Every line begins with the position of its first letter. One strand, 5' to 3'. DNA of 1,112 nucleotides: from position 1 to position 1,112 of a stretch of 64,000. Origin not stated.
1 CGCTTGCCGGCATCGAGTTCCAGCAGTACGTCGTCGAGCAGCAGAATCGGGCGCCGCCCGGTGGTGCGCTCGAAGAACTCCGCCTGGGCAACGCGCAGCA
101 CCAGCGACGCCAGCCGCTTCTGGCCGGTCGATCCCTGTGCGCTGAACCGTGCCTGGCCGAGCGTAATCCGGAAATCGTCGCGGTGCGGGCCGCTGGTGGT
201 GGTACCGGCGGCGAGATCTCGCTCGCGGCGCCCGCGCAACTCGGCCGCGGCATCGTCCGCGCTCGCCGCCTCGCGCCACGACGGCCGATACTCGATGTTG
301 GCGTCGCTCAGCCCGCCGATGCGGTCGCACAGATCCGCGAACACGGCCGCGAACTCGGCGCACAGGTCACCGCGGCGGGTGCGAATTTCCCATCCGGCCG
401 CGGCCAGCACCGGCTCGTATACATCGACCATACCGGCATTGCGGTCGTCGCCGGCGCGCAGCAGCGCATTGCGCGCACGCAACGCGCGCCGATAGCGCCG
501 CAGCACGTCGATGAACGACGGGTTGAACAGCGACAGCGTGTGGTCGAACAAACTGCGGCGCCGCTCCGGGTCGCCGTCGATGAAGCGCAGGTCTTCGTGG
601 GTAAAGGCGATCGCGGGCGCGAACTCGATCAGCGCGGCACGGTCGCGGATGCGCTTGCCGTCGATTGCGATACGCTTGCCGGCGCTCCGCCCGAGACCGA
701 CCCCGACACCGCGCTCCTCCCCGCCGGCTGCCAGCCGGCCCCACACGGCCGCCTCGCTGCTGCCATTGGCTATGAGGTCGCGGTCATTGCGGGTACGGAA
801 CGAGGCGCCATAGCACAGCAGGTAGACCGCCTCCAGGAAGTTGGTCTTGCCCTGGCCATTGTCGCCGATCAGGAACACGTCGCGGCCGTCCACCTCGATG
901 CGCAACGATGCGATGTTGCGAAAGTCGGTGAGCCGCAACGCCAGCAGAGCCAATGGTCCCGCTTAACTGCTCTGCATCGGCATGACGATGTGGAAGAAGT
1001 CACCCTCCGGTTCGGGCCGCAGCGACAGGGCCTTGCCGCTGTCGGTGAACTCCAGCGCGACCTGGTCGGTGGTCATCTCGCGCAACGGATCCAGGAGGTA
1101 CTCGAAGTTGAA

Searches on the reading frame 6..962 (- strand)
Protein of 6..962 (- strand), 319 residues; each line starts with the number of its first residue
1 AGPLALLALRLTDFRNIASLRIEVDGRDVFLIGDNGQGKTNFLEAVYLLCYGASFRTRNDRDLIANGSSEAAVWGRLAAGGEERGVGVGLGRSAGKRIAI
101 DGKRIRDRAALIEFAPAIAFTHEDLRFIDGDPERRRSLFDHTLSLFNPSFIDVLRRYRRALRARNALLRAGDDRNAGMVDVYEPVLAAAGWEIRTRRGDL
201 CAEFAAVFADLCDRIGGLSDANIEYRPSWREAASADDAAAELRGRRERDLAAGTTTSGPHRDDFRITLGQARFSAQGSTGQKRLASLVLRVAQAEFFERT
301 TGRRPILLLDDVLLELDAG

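Call 93: search_protein_families(library=pfam, proteins=[window:6-962:-], max_evalue=0.0001)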
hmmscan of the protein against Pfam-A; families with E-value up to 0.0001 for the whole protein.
window:6-962:- (319 aa): 1 family
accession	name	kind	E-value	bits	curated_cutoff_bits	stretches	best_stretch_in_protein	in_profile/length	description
PF02463.25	SMC_N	-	2.9e-14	53.5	40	1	8-318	4-173/220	RecF/RecN/SMC N terminal domain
